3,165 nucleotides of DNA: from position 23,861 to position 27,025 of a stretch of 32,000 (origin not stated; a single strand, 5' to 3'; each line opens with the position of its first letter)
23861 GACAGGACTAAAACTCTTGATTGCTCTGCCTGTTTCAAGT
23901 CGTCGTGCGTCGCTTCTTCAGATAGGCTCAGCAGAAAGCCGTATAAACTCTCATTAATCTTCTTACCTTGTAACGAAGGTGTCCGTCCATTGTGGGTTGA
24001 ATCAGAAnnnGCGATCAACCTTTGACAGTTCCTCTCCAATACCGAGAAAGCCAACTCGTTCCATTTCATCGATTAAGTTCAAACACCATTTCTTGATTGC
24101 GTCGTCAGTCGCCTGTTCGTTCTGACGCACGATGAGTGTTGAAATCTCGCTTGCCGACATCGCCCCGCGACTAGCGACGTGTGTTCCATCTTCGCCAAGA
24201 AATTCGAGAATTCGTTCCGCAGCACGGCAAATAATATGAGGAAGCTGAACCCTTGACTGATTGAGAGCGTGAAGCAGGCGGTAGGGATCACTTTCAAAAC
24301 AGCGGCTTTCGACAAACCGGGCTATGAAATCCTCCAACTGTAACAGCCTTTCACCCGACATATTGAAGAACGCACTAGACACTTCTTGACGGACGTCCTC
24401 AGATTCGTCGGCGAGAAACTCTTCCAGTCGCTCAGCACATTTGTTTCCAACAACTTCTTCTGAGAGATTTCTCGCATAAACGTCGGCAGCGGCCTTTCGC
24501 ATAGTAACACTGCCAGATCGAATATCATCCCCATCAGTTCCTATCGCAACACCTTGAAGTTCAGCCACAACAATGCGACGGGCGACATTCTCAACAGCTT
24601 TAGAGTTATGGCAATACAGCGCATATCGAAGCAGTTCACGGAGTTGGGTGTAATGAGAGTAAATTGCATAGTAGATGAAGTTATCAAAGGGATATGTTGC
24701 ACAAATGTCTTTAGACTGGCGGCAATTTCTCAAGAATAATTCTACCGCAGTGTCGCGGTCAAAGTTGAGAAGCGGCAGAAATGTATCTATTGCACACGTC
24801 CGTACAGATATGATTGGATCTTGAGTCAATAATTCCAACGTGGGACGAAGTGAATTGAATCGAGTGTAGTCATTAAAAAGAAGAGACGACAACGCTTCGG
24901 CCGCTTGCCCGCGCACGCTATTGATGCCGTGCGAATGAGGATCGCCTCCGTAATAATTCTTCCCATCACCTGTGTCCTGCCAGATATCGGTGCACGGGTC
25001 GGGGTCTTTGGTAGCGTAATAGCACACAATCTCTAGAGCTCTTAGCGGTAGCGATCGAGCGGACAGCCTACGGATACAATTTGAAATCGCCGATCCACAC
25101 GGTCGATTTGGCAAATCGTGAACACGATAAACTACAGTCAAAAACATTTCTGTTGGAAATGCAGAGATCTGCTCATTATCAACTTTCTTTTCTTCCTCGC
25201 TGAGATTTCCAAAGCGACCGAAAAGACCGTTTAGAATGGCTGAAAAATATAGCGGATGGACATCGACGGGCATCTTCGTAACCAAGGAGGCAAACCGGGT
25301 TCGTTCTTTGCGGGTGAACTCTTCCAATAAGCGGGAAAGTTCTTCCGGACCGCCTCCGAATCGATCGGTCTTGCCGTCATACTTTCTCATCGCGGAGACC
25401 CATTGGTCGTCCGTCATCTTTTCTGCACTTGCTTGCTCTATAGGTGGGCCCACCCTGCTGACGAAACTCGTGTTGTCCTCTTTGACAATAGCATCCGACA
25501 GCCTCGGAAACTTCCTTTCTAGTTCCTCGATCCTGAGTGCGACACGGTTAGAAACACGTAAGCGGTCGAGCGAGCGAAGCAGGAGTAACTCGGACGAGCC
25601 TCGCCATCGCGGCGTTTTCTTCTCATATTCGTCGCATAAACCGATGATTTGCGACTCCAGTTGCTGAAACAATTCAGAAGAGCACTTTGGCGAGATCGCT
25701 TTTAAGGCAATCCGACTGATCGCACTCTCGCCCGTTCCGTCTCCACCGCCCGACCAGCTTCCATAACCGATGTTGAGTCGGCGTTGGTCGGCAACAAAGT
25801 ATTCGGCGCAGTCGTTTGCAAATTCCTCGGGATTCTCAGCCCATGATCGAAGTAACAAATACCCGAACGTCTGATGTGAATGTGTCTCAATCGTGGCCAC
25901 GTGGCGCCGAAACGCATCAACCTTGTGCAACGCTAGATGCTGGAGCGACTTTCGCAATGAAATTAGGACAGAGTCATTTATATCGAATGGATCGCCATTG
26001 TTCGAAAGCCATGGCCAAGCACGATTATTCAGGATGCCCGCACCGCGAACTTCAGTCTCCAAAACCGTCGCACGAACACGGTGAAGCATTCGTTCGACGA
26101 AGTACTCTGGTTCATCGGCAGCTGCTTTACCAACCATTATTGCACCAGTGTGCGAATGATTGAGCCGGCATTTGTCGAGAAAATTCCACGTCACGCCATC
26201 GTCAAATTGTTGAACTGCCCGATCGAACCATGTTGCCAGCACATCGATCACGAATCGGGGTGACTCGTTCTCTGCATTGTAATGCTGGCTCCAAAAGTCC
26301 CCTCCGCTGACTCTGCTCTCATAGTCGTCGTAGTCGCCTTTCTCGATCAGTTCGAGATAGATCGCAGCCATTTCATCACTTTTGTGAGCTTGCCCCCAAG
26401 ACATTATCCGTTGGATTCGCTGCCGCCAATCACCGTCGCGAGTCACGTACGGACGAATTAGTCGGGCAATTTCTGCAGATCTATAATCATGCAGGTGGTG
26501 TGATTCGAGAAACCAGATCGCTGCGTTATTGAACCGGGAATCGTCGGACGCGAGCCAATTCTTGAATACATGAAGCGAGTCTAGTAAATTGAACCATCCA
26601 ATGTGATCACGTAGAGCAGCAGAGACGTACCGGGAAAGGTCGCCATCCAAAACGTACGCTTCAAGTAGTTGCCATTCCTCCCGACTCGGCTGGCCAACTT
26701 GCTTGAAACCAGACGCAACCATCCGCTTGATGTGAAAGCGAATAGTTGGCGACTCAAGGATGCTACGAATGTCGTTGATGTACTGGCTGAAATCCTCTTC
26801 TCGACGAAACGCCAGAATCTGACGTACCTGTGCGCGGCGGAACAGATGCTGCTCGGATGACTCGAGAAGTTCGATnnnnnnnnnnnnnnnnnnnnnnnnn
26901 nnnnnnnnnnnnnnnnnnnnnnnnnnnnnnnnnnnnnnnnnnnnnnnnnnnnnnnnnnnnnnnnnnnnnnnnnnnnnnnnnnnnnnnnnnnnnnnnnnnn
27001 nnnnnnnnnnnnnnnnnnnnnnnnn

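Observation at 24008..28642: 1544-aa nuclease / NACHT-like NTPase / HEAT-repeat protein: candidate single-gene NLR-type anti-phage sensor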

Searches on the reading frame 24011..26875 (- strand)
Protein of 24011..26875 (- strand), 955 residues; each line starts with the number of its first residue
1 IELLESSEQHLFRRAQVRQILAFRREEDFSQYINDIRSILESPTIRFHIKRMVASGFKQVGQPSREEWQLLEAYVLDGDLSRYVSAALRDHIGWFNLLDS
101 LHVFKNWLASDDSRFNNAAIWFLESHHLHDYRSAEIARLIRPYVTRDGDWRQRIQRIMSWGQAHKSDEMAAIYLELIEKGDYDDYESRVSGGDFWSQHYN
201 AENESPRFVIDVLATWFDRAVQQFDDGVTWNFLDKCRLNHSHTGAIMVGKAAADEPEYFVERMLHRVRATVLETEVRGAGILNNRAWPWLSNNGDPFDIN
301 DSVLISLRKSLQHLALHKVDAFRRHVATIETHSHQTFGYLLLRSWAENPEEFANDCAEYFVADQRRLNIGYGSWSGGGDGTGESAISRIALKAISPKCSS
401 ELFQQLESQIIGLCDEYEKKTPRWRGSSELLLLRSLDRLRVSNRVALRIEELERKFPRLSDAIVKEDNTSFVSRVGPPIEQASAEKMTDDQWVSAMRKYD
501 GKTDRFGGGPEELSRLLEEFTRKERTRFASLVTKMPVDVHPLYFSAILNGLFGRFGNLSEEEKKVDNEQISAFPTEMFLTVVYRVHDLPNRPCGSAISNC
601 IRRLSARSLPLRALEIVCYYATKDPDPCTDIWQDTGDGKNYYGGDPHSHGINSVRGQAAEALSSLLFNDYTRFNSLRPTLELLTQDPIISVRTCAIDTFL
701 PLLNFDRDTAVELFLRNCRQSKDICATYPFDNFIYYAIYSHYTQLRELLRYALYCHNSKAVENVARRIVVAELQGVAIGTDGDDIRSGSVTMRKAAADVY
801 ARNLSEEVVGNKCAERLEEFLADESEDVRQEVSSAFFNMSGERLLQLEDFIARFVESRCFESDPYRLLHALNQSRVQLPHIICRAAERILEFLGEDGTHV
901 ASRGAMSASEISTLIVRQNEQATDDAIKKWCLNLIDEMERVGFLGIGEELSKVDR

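Call 58: predict_structure(alignment_id=A2)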
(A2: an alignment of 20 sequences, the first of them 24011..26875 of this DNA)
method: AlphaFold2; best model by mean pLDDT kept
length: 955 residues; sequences in the alignment: 20
mean_pLDDT: 90.6   pTM: 0.67
mean pLDDT of the five models: 90.6, 89.8, 88.9, 88.8, 88.0
residues with pLDDT >= 90: 708; 70-90: 200; 50-70: 42; < 50: 5
segments of 3 or more residues with pLDDT < 50: 896-898
pLDDT, mean of each block of 10 residues (from residue 1): 90 92 95 96 94 93 94 91 92 95 96 93 90 94 88 86 89 93 71 78 90 96 93 92 92 97 97 85 89 88 96 97 94 93 96 96 91 72 93 96 95 86 90 95 95 91 79 67 89 90 66 91 92 91 93 74 85 91 94 94 93 96 93 81 91 96 95 95 95 96 95 95 95 94 95 95 96 92 95 97 92 94 93 89 92 94 91 89 93 60 77 94 92 94 88 85
secondary structure, 60 per line:
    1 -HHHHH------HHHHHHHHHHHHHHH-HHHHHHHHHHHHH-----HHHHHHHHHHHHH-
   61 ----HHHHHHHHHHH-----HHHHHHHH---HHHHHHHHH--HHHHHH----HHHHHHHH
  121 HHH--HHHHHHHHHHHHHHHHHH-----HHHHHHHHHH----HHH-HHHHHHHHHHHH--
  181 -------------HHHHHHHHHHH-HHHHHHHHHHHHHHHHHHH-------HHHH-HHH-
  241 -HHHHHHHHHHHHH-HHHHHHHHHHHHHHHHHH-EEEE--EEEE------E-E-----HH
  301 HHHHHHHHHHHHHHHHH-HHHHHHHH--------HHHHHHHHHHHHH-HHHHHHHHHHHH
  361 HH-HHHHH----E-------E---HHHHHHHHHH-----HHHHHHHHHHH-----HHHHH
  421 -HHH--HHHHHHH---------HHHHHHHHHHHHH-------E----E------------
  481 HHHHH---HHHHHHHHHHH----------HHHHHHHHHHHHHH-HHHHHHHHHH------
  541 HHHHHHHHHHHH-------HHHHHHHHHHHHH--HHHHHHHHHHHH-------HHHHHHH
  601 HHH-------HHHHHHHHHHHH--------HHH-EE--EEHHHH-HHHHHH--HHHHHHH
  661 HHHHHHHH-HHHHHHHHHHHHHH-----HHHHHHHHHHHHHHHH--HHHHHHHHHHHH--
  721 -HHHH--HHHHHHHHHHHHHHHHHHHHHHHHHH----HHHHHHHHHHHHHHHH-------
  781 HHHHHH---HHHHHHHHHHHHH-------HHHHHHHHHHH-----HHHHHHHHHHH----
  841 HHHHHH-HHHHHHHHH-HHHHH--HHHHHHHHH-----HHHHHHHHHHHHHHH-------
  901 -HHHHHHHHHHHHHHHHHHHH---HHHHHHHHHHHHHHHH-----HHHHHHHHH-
elements in order (helices of 4 or more, strands of 3 or more residues): H2-6 H13-27 H29-41 H47-59 H65-75 H81-88 H92-100 H103-108 H113-123 H126-143 H149-158 H167-178 H194-204 H206-224 H232-235 H242-254 H256-273 E275-278 E281-284 H299-317 H319-326 H335-347 H349-362 H364-368 H385-394 H400-410 H416-420 H427-433 H443-455 H481-485 H489-499 H510-523 H525-534 H541-552 H560-572 H575-586 H594-603 H611-622 H641-644 H646-651 H654-668 H670-683 H689-704 H707-718 H722-725 H728-753 H758-773 H781-786 H790-802 H810-820 H826-836 H841-846 H848-856 H858-862 H865-873 H879-893 H902-921 H925-940 H946-954

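Call 63: fold_search(model_id=the predicted structure, library=pdb)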
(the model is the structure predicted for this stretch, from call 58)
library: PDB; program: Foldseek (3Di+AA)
matches with E <= 10: 1146; with E <= 0.001: 226
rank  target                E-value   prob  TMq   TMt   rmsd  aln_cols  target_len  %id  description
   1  7z8t_D                1.2e-07  1.00  0.21  0.18  28.8      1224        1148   11  CAND1-SCF-SKP2 CAND1 engaged SCF rocked (released 2023-04-19)
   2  9im6_A                2.8e-07  1.00  0.25  0.23  33.5      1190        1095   10  Structure of influenza A virus RNA polymerase PB1 and nuclear import host factor RanBP5 complex (released 2024-11-27)
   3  6xte_A                4.0e-07  1.00  0.24  0.22  31.1      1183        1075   10  Human karyopherin RanBP5 (isoform-1) (released 2020-04-22)
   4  7z8v_D                4.0e-07  1.00  0.20  0.17  26.2      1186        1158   11  CAND1-SCF-SKP2 (SKP1deldel) CAND1 engaged SCF rocked (released 2023-04-19)
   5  7z8r_D                5.9e-07  1.00  0.24  0.21  28.6      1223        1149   11  CAND1-CUL1-RBX1 (released 2023-04-19)
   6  7zbz_D                6.1e-07  1.00  0.21  0.19  29.0      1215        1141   10  CAND1 delhairpin-SCF-SKP2 CAND1 partly engaged SCF partly rocked (released 2023-04-19)
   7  4xri                  1.1e-06  1.00  0.20  0.21  25.8      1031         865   10  Crystal Structure of Importin Beta in an Ammonium Sulfate Condition (released 2016-01-27)
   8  4zj7_A                1.2e-06  1.00  0.19  0.18  29.7      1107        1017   11  Crystal structure of the karyopherin Kap121p bound to the extreme C-terminus of the protein phosphatase Cdc14p (released 2015-06-03)
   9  8vvy_C                1.3e-06  1.00  0.22  0.19  23.4      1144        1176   11  Human Cullin-1 in complex with CAND2 (released 2025-01-29)
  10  7q4o_A                1.5e-06  1.00  0.23  0.25  20.3      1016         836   11  Substrate-bound A-like U2 snRNP (released 2022-03-30)
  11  8or3_C                1.7e-06  1.00  0.22  0.19  24.6      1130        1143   11  CAND1-CUL1-RBX1-SKP1-SKP2-DCNL1 (released 2023-06-28)
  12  7wtx_K                2.0e-06  1.00  0.26  0.26  20.3      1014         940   12  Cryo-EM structure of a human pre-40S ribosomal subunit - State RRP12-B1 (released 2022-10-19)
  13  3w3v                  2.0e-06  1.00  0.17  0.17  31.7      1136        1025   11  Crystal structure of Kap121p mutant D353K/E396K/D438K (released 2013-04-10)
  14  4a0c_B                2.2e-06  1.00  0.25  0.22  30.8      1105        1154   10  Structure of the CAND1-CUL4B-RBX1 complex (released 2011-11-30)
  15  7wtt_K                2.3e-06  1.00  0.26  0.25  20.5      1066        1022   13  Cryo-EM structure of a human pre-40S ribosomal subunit - State RRP12-A1 (with CK1) (released 2022-10-19)
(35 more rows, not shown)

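Call 65: search_solved_structures(query=A2, max_evalue=1, show_alignments=1)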
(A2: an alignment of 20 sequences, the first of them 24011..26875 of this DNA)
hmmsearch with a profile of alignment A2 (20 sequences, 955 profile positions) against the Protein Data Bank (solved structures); distinct sequences matched with E-value up to 1: 7.
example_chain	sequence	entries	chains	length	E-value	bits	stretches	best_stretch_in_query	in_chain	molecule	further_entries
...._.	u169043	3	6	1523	1.3e-18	69.7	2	408-785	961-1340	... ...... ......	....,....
4xl5_C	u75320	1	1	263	0.025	15.8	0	808-847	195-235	bGFP-A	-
5jsb_B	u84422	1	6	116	0.06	14.5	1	502-591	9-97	Mcl-1 inhibitor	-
3ks4_A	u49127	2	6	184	0.31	12.2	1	816-896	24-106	Polymerase cofactor VP35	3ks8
6gwc_C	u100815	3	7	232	0.49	11.5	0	810-848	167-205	iE5 ALPHAREP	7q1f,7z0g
4qs5_A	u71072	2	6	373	0.92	10.6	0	160-229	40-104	Ligw2 Decarboxylase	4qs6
4inf_A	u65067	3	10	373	0.93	10.6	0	160-229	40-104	METAL-DEPENDENT HYDROLASE | 5-Carboxyvanillate Decarboxylase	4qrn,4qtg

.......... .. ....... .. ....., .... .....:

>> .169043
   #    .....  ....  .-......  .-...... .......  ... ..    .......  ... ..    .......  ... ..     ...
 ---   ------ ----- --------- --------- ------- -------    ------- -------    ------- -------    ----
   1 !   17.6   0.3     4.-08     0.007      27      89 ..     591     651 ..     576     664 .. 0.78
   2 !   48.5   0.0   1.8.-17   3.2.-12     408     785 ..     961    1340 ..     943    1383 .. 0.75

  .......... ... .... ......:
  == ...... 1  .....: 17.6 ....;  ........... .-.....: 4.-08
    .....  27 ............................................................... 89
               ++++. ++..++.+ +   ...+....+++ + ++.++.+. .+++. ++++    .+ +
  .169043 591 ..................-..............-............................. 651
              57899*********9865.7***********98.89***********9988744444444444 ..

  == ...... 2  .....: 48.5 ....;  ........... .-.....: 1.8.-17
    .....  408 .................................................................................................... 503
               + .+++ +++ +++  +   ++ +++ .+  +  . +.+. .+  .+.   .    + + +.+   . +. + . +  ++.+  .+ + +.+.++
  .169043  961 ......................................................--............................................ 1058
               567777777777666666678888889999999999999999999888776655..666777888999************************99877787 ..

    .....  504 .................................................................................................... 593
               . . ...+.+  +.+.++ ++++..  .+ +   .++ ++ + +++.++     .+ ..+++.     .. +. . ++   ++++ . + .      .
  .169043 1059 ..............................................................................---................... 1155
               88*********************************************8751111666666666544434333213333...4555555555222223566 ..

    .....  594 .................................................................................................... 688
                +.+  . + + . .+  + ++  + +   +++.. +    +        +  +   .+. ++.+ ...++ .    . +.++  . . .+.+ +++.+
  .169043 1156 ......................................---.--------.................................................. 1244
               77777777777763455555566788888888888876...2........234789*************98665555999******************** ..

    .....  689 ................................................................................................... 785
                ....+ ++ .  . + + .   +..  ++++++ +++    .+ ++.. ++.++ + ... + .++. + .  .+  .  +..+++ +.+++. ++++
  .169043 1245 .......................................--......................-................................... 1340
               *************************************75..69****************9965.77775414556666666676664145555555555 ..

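Call 85: search_protein_families(library=padloc, alignment_id=A2, max_evalue=0.1)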
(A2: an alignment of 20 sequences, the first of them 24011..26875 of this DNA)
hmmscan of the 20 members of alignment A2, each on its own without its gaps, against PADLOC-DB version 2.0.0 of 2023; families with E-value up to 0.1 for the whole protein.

A. member 1, window:24011-26875:- (955 aa): 0 families

B. families by the number of members that match (of 20 scanned): 9 families
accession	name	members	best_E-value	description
PDLC04702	PDC-M54A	4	2.5e-05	-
PDLC04700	PDC-M54A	1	0.0034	-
PDLC01438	Csa3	1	0.0039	"CAS-I,CAS-II,CAS-III,CAS-IV,CAS-V,CAS-VI; associated_signaling"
PDLC00738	Effector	1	0.0083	Endonuclease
PDLC04701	PDC-M54A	1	0.0093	-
PDLC02000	Effector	1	0.012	SAVED1--SAVED_HNH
PDLC02919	HEAT-ARM_XIII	1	0.015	-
PDLC03283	MTase_II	1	0.026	Type II methyltransferase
PDLC01531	Csm2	1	0.034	CAS-III-A; effector_SS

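Call 90: search_protein_representatives(alignment_id=A2)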
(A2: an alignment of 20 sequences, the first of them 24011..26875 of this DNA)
Query: 20 sequences, 955 profile positions. Proteins with E-value up to 0.001 (for the whole library): 4309; up to 1e-10: 3405; up to 1e-30: 1793. The best 150 are listed.
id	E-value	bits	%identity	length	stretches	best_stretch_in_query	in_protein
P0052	0.0e+00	1381.4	-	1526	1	1-955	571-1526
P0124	0.0e+00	1300.8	-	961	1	3-955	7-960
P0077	0.0e+00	1246.1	-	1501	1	1-955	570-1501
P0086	0.0e+00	1222.1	-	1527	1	1-955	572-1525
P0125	0.0e+00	1219.5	-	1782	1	2-955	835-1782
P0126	0.0e+00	1215.4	-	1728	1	3-955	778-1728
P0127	0.0e+00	1210.1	-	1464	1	2-955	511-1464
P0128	0.0e+00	1162.8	-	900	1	56-955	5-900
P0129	0.0e+00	1148.1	-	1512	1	1-955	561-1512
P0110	0.0e+00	1136.5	-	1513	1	2-955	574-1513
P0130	0.0e+00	1112.3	-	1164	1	2-955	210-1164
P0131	0.0e+00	1098.1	-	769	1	190-955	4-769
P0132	0.0e+00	1083.9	-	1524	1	1-955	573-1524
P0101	0.0e+00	1080.6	-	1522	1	2-955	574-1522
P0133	0.0e+00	1079.7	-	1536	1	4-955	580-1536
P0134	0.0e+00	1054.9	-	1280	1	3-955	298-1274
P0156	3.0e-257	872.8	-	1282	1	3-955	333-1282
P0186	1.7e-226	771.0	-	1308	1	2-955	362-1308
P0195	3.3e-222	756.8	-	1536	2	73-955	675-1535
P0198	2.2e-220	750.8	-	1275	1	1-944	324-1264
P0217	1.3e-212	725.0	-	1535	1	6-955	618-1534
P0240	2.7e-203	694.2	-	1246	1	1-954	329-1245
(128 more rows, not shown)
